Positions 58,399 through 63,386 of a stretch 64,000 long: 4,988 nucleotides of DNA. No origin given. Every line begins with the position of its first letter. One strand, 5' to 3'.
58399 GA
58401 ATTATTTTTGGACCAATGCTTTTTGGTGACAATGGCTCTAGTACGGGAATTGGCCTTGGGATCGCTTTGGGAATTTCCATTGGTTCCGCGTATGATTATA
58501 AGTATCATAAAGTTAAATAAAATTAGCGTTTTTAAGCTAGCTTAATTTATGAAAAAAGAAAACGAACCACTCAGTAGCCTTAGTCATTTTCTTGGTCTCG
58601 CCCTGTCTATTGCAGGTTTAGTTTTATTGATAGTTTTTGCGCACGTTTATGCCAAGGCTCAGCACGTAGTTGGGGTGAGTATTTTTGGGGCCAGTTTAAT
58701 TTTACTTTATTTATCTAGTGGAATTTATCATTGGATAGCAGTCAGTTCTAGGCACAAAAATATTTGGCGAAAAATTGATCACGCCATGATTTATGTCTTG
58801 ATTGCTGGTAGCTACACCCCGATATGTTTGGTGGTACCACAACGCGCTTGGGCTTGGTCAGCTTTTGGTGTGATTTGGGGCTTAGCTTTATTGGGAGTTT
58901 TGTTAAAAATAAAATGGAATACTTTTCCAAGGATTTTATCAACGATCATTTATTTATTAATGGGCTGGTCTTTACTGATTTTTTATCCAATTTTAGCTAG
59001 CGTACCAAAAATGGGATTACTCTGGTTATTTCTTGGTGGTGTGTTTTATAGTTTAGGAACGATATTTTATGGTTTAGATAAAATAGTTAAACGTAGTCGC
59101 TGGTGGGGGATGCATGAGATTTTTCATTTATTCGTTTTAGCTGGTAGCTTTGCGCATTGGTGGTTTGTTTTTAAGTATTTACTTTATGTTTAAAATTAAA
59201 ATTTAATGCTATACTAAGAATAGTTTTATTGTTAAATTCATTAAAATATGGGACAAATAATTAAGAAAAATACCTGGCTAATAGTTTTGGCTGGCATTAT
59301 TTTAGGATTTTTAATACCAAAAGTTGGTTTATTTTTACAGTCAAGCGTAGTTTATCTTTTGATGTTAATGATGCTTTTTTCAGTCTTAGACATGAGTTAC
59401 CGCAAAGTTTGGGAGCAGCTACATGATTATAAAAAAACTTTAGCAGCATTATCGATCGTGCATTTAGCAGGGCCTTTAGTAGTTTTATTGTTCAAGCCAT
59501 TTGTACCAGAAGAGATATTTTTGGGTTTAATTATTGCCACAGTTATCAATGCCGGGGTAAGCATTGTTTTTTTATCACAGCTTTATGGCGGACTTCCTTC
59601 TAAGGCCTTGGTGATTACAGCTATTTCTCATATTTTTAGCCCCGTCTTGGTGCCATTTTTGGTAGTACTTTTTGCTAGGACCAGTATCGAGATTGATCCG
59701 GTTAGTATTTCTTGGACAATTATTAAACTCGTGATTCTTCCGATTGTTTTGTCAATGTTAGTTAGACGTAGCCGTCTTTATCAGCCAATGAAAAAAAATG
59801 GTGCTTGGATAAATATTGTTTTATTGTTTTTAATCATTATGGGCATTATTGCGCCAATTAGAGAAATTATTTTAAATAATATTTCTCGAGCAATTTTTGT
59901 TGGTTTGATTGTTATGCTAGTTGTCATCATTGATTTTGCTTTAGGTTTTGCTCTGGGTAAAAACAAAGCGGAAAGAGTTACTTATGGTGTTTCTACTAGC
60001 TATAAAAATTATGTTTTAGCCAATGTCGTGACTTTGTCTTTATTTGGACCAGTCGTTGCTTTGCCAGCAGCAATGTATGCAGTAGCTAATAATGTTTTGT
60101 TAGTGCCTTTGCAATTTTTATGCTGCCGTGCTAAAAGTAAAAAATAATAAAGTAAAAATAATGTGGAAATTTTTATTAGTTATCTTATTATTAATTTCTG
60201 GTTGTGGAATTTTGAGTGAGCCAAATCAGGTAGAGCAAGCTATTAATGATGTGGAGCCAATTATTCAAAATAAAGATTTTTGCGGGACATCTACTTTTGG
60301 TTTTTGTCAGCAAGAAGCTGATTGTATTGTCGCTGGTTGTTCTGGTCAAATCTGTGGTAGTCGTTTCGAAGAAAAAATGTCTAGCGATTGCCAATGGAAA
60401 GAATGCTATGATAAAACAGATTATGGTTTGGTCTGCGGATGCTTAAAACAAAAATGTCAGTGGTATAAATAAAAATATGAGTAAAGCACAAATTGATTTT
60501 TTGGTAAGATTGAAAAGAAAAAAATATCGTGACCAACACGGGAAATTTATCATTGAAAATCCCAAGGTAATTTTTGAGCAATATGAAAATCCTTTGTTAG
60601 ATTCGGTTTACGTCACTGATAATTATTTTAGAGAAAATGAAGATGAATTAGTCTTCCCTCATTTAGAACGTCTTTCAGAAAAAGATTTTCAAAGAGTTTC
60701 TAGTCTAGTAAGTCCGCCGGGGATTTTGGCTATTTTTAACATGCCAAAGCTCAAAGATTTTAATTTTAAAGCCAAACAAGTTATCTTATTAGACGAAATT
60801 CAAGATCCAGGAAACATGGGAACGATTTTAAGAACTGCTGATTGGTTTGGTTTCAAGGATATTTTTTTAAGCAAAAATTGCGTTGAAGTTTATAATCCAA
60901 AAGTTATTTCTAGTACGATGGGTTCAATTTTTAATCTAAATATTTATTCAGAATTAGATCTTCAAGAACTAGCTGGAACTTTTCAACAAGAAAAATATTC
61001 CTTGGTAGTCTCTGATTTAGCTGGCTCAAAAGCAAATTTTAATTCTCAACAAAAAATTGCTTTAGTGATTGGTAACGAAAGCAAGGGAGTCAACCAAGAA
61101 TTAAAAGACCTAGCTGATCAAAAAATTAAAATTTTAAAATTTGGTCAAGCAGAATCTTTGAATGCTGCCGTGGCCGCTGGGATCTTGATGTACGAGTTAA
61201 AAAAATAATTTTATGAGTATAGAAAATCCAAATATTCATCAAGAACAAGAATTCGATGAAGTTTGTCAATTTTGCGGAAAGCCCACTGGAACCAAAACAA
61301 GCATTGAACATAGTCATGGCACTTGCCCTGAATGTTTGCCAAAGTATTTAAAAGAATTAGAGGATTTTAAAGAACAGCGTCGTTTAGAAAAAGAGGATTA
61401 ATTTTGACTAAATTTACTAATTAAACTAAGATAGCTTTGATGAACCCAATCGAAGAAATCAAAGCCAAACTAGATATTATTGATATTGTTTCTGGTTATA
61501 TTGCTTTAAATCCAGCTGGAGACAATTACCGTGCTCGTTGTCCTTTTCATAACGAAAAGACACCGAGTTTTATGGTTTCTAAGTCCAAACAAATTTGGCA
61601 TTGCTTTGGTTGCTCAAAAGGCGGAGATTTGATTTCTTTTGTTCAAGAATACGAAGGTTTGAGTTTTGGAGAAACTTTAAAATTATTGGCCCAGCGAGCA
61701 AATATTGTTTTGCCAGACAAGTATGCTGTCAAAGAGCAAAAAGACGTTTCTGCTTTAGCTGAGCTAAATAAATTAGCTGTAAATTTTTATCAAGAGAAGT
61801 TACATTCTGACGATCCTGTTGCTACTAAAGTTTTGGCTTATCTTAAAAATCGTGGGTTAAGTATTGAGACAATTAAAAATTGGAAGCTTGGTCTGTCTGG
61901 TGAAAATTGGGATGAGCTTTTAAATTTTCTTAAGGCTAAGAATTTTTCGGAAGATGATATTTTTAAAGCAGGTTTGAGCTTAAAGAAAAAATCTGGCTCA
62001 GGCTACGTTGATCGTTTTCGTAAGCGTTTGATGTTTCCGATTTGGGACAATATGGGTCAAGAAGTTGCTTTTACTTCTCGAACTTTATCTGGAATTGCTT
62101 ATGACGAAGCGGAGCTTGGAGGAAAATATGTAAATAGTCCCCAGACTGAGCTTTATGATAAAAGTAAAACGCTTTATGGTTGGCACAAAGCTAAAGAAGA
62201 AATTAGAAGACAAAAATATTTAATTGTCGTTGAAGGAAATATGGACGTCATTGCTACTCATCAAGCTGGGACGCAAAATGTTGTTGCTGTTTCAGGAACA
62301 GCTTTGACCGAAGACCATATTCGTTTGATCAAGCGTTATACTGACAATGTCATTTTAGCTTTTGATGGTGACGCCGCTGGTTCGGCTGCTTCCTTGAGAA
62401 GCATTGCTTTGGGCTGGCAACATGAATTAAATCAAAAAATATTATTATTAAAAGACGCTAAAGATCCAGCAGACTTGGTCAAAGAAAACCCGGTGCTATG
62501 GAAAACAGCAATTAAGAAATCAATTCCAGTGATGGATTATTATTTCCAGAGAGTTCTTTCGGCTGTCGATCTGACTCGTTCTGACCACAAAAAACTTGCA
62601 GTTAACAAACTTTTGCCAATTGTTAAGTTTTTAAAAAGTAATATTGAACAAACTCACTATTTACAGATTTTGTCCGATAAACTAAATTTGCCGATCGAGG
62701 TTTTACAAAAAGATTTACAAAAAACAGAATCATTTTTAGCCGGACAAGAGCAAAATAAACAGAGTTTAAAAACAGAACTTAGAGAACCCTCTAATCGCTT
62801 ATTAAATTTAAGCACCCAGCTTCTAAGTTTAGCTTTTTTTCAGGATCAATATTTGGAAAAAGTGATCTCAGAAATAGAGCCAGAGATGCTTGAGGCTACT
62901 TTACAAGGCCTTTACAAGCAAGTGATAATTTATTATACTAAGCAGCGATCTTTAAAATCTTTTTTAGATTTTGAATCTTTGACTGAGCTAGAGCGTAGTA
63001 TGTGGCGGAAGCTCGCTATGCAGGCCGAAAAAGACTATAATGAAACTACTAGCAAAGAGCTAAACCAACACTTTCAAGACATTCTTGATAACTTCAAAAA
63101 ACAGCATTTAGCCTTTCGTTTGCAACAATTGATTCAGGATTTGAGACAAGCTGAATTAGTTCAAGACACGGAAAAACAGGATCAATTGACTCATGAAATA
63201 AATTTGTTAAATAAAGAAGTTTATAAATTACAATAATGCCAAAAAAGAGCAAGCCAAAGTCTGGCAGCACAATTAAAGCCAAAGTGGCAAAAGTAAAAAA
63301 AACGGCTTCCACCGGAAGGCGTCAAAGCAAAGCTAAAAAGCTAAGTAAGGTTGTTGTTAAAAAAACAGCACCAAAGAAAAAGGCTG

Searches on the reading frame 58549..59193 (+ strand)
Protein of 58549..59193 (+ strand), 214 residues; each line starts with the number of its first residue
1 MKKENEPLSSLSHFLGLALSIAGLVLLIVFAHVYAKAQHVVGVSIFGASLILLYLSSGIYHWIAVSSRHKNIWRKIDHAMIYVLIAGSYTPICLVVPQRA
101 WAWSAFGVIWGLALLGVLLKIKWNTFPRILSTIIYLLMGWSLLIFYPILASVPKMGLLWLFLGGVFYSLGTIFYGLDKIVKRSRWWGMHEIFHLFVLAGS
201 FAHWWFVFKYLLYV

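Call 79: search_protein_families(library=pfam, proteins=[window:58549-59193:+], max_evalue=0.000001)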
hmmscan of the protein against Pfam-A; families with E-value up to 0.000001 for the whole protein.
window:58549-59193:+ (214 aa): 1 family
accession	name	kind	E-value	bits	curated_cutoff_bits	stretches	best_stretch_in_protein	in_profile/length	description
PF03006.26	HlyIII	-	3.2e-47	161.5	26.2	1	2-204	2-224/224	Haemolysin-III related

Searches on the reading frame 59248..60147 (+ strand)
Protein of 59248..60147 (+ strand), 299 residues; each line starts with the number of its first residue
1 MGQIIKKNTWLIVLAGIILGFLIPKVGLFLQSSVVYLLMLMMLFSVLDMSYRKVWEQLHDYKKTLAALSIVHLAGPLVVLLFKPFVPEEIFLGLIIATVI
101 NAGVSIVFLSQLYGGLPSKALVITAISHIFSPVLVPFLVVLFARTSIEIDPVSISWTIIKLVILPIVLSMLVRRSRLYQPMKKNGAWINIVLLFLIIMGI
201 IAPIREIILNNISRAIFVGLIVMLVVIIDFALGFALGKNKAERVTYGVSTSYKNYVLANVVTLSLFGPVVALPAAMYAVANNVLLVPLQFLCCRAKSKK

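Call 79: search_protein_families(library=pfam, proteins=[window:59248-60147:+], max_evalue=0.000001)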
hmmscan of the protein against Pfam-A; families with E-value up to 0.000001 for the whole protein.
window:59248-60147:+ (299 aa): 1 family
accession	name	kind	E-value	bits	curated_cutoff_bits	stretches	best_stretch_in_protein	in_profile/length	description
PF01758.21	SBF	-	5e-11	43.1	24.3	1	37-208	3-188/191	Sodium Bile acid symporter family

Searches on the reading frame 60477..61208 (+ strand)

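Call 79: search_protein_families(library=pfam, proteins=[window:60477-61208:+], max_evalue=0.000001)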
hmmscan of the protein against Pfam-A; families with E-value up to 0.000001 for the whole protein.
window:60477-61208:+ (243 aa): 2 families
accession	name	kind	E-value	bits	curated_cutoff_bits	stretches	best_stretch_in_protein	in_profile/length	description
PF00588.24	SpoU_methylase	-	3.7e-36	124.8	29.7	1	102-239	3-142/142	SpoU rRNA Methylase family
PF22435.1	MRM3-like_sub_bind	-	1.9e-07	31.8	27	1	4-85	2-84/84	MRM3-like substrate binding domain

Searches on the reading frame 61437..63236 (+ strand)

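Call 79: search_protein_families(library=pfam, proteins=[window:61437-63236:+], max_evalue=0.000001)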
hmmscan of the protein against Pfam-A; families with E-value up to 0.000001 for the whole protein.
window:61437-63236:+ (599 aa): 6 families
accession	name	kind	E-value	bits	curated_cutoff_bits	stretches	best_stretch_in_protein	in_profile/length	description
PF08275.17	DNAG_N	-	4.2e-35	121.1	26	1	117-253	1-128/128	DNA primase catalytic core, N-terminal domain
PF01807.25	Zn_ribbon_DnaG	-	1.5e-33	114.9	24.9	1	4-94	5-95/98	CHC2 zinc finger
PF13155.12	Toprim_2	-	1.3e-21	77.2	22.1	1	263-347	1-87/88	Toprim-like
PF13662.12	Toprim_4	-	2.3e-19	69.8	25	1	261-330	2-78/85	Toprim domain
PF01751.28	Toprim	-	3.8e-15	56.3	23.1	1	262-323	2-77/96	Toprim domain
PF10410.14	DnaB_bind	-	1.5e-07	32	20.6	1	366-419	1-54/56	DnaB-helicase binding domain of primase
